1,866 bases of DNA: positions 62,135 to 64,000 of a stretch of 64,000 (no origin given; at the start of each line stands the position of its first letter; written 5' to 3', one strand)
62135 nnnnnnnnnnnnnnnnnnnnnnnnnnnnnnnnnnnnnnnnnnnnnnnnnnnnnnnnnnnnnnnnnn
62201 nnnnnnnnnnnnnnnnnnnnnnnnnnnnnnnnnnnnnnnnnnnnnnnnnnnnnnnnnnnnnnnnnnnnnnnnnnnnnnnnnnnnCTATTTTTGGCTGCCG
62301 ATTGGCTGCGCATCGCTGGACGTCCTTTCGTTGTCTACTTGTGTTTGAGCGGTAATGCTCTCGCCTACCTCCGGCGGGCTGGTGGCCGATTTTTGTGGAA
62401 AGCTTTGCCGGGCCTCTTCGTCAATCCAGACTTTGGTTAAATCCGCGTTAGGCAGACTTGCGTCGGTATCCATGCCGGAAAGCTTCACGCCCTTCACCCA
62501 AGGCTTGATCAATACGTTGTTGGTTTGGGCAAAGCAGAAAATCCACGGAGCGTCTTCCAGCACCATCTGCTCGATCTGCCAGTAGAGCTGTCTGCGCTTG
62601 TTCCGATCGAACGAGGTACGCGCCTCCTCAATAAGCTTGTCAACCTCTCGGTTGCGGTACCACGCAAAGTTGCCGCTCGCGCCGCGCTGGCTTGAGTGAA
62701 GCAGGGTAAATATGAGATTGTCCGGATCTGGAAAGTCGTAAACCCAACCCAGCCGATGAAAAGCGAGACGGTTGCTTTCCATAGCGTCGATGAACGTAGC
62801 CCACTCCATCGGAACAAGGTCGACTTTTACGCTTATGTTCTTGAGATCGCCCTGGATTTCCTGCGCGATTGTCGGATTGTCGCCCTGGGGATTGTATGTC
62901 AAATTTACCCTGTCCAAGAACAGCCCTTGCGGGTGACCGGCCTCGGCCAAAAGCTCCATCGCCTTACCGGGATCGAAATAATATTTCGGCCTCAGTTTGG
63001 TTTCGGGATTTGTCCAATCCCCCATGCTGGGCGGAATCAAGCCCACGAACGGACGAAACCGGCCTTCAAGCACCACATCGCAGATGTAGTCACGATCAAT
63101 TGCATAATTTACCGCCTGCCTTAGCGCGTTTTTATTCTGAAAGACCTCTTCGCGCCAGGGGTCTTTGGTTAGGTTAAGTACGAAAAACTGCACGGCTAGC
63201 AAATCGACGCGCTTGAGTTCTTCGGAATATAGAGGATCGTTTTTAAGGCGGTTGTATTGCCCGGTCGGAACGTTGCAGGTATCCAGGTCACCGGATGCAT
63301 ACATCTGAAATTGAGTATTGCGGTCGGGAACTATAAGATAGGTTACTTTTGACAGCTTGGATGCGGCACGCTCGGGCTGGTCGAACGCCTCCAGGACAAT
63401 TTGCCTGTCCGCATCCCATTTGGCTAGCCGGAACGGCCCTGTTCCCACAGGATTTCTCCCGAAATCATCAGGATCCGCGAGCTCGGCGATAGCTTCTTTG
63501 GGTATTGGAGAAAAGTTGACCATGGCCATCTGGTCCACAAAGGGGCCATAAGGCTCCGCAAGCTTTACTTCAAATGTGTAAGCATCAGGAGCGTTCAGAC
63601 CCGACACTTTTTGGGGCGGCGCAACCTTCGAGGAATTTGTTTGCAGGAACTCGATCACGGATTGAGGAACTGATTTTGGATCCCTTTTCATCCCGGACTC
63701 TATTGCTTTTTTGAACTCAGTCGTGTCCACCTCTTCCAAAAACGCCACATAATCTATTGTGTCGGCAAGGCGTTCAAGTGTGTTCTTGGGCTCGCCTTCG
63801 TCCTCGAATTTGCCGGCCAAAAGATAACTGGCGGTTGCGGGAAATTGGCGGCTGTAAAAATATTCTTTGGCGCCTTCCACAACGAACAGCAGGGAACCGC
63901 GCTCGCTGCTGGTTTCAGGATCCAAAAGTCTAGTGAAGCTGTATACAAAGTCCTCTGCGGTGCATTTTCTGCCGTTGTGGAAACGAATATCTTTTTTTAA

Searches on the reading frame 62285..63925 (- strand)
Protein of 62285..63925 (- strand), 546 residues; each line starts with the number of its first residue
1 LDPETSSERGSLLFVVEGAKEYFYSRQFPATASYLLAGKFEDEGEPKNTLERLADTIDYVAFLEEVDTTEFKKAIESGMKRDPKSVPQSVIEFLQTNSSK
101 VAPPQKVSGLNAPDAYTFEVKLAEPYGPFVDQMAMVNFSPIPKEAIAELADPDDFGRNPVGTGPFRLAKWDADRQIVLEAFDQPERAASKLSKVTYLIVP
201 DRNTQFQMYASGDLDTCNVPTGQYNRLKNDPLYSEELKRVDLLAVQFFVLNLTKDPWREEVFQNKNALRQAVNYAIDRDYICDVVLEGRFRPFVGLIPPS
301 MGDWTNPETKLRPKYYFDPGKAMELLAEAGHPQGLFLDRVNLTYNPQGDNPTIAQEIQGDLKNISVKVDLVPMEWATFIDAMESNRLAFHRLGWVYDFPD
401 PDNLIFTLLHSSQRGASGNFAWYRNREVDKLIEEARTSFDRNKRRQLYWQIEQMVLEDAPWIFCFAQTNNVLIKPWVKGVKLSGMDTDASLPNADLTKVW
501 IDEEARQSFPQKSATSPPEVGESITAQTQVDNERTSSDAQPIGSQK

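Call 78: search_protein_families(library=pfam, proteins=[window:62285-63925:-], max_evalue=0.00001)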
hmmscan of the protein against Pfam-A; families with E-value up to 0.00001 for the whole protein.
window:62285-63925:- (546 aa): 1 family
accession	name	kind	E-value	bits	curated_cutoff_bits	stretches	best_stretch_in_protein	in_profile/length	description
PF00496.27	SBP_bac_5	-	2e-60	205.3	32.4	1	71-414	40-366/368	Bacterial extracellular solute-binding proteins, family 5 Middle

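Call 89: find_encoding_contigs(protein=window:62285-63925:-, flank=10000, max_places=1)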
Protein window:62285-63925:- (546 aa): no gene with exactly this product is on record in the collection.
